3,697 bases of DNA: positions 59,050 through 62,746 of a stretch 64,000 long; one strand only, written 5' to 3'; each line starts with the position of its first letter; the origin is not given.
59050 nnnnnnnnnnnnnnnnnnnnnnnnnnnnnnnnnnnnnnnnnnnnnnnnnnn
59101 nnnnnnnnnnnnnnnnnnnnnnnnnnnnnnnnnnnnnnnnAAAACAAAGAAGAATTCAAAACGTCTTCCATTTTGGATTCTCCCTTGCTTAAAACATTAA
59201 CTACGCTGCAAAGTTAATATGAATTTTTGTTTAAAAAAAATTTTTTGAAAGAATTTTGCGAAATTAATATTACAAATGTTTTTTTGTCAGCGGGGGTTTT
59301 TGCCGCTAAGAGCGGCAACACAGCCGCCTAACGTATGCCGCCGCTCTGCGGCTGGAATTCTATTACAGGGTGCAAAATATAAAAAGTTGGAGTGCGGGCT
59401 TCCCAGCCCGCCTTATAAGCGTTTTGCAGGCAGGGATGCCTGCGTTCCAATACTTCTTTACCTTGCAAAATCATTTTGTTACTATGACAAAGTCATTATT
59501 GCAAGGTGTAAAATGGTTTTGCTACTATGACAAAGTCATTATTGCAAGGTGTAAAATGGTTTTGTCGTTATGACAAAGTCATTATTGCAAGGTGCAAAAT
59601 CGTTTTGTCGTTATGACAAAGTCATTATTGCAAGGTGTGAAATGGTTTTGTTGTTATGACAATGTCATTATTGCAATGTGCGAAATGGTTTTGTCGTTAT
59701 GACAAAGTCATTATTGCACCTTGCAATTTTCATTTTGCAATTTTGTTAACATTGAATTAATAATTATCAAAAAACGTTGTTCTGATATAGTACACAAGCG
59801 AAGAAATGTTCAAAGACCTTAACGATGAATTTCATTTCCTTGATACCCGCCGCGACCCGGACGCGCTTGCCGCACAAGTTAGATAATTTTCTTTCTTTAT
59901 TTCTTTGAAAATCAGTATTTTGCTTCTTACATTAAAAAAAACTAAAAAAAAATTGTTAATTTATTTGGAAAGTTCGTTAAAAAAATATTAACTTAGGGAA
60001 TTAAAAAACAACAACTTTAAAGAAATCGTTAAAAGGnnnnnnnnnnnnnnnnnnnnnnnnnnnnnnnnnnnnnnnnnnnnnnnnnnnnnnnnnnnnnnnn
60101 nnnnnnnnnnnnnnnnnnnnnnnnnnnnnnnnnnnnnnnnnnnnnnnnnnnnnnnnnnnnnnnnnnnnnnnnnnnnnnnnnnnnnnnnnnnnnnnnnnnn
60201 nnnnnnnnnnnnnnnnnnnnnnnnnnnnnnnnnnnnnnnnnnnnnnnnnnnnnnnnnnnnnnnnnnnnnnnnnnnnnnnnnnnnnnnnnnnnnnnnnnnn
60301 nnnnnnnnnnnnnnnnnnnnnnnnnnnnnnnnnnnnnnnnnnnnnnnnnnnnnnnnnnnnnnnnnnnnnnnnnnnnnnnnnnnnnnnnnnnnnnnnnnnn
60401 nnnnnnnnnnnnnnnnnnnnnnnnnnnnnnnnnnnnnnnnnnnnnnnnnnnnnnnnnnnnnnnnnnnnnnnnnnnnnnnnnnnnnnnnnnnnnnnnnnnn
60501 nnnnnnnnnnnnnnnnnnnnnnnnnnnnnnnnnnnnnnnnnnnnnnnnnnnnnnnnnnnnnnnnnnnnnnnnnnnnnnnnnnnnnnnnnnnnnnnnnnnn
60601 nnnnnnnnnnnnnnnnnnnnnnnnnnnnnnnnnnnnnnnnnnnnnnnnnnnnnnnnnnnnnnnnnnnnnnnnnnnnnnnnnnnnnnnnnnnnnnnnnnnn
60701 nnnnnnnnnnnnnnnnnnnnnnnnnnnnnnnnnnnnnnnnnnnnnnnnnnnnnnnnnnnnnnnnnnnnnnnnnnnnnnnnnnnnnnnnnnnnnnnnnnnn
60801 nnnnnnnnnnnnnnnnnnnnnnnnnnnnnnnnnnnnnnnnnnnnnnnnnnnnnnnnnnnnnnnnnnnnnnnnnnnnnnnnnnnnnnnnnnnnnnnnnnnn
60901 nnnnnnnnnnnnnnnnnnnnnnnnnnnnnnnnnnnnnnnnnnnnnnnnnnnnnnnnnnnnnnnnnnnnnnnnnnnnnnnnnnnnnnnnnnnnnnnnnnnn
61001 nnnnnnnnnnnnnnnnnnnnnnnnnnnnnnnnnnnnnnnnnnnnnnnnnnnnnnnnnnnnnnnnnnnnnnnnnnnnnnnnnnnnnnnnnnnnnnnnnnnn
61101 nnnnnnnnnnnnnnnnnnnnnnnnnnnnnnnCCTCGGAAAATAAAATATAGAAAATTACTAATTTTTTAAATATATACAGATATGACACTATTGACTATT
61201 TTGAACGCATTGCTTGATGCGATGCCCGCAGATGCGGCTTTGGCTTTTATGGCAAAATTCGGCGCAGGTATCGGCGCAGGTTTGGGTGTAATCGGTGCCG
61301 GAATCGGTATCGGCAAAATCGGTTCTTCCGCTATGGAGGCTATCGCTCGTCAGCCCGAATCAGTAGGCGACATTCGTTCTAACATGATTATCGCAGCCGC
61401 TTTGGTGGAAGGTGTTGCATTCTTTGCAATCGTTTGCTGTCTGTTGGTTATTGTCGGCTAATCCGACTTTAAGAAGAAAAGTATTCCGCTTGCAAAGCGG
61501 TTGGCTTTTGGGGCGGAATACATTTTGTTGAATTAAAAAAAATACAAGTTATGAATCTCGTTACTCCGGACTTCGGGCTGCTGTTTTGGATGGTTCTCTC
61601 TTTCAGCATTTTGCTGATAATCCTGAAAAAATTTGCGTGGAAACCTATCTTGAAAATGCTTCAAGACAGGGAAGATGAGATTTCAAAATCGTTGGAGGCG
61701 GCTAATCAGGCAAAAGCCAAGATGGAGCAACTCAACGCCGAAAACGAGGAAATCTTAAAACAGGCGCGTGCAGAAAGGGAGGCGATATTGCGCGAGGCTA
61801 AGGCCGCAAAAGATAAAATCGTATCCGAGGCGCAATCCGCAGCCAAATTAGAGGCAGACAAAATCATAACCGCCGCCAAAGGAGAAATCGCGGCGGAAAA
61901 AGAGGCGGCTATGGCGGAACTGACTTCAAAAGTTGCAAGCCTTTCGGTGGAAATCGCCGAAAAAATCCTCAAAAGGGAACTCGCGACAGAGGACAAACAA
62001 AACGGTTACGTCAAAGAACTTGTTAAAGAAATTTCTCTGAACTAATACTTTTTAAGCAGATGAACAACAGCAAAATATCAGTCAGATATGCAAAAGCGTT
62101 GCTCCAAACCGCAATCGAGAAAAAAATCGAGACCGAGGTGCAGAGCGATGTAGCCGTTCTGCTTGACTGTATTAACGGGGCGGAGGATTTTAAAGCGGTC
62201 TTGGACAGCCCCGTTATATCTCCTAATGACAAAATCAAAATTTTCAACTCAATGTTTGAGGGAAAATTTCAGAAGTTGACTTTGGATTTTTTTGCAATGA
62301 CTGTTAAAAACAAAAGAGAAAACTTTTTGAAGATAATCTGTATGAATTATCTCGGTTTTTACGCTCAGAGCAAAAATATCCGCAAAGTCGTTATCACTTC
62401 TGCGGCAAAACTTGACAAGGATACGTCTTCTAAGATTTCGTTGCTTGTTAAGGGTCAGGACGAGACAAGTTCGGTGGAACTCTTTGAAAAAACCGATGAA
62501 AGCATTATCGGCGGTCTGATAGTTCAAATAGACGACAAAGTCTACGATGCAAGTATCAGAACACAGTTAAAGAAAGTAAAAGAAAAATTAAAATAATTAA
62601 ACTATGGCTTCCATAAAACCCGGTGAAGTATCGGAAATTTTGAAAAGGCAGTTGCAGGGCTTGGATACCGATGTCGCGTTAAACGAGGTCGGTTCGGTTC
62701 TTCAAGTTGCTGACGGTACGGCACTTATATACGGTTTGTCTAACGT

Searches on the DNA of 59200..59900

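Call 60: search_rna_families(source=window, start=59200, end=59900, threshold=evalue, max_evalue=10)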
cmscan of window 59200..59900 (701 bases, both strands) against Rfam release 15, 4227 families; matches with E-value up to 10: 28.
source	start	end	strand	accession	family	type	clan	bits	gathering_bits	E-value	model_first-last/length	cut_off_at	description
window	59544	59726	+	RF04276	MIR4371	Gene; miRNA;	CL00144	31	110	7.2e-05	1-158/158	no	MIR4371 microRNA precursor family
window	59664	59733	+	RF04003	mir-4841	Gene; miRNA;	-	27.3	100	0.0041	1-86/86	no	mir-4841 microRNA precursor family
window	59583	59727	+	RF04172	MIR8675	Gene; miRNA;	-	25.4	90.8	0.018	1-95/95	no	MIR8675 microRNA precursor family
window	59630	59725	+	RF03916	MIR400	Gene; miRNA;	-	25.3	83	0.0085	1-103/103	no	MIR400 microRNA precursor family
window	59477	59618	+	RF04225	MIR7502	Gene; miRNA;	-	22.6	71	4.9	1-143/143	no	MIR7502 microRNA precursor family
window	59661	59746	+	RF00766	mir-335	Gene; miRNA;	-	22.5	64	0.021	1-92/92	no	mir-335 microRNA precursor family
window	59682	59857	+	RF02368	Yfr21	Gene; sRNA;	-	22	100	0.47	1-205/205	no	Cyanobacterial functional RNA 21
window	59720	59743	+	RF01354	CRISPR-DR45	Gene; CRISPR;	-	21.6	37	0.44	1-24/24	no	CRISPR RNA direct repeat element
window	59551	59631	+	RF03843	MIR2600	Gene; miRNA;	-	20.3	98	0.29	1-85/85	no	MIR2600 microRNA precursor family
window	59551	59639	+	RF02776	SodC_thermometer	Cis-reg; thermoregulator;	-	20.3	125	3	1-93/93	no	SodC 5' UTR thermometer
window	59424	59504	-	RF01428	snoR128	Gene; snRNA; snoRNA; CD-box;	-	19.2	40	6.5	1-91/91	no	small nucleolar RNA snoR128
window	59672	59729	+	RF04343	Plastid-psbA-2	Cis-reg;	CL00153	19.1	55.8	0.82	1-60/60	no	Plastid-psbA-2 3UTR RNA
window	59597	59729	+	RF00265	SNORA69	Gene; snRNA; snoRNA; HACA-box;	-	19.1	47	1.1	1-132/132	no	Small nucleolar RNA SNORA69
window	59519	59547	-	RF00610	SNORD110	Gene; snRNA; snoRNA; CD-box;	CL00076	19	64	0.57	1-71/71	no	Small nucleolar RNA SNORD110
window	59312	59353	+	RF01687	Acido-Lenti-1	Gene; sRNA;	-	18.8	37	0.089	1-46/46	no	Acido-Lenti-1 RNA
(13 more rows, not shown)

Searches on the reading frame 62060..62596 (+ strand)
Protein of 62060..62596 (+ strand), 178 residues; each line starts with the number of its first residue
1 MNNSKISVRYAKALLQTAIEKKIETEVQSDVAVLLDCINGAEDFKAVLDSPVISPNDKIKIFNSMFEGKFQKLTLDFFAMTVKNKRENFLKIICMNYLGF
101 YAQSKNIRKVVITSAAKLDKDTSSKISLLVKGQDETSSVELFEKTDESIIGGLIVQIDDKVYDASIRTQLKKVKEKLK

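Call 65: find_encoding_contigs(protein=window:62060-62596:+, flank=10000, max_places=6)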
Protein window:62060-62596:+ (178 aa): 20 contigs read that carry it; 6 places shown.
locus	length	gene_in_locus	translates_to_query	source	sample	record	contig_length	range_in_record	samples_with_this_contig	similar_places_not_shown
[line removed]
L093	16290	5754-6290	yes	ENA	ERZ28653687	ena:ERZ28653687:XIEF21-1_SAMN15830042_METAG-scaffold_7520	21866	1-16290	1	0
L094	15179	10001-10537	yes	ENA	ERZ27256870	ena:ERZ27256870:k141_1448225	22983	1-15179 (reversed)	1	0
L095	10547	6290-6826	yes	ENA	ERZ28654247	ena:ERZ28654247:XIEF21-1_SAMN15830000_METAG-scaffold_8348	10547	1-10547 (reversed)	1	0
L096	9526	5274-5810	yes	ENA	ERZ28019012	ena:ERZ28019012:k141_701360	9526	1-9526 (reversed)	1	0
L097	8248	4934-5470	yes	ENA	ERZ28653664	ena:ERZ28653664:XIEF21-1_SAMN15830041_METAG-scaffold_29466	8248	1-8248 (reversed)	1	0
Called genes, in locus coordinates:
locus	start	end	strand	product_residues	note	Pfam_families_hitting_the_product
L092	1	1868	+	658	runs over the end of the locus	PF22848:ASD1_dom, PF06964:Alpha-L-AF_C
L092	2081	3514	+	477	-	PF01637:ATPase_2, PF13191:AAA_16 (faint)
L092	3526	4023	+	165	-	PF00583:Acetyltransf_1, PF13673:Acetyltransf_10 (weak), PF13508:Acetyltransf_7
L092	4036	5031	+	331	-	PF07228:SpoIIE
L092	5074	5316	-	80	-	PF12637:TSCPD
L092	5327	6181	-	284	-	PF02673:BacA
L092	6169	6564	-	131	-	PF11969:DcpS_C, PF01230:HIT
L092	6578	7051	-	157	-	PF03449:GreA_GreB_N, PF01272:GreA_GreB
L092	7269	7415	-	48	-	-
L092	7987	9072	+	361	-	PF28541:DUF8433, PF00119:ATP-synt_A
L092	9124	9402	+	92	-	PF00137:ATP-synt_C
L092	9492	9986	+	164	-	PF00430:ATP-synt_B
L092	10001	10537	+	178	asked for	PF00213:OSCP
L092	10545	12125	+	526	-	PF02874:ATP-synt_ab_N, PF00006:ATP-synt_ab, PF00306:ATP-synt_ab_C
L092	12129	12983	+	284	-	PF00231:ATP-synt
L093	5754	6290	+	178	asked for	PF00213:OSCP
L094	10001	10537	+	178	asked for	PF00213:OSCP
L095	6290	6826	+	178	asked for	PF00213:OSCP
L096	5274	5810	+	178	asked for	PF00213:OSCP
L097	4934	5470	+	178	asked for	PF00213:OSCP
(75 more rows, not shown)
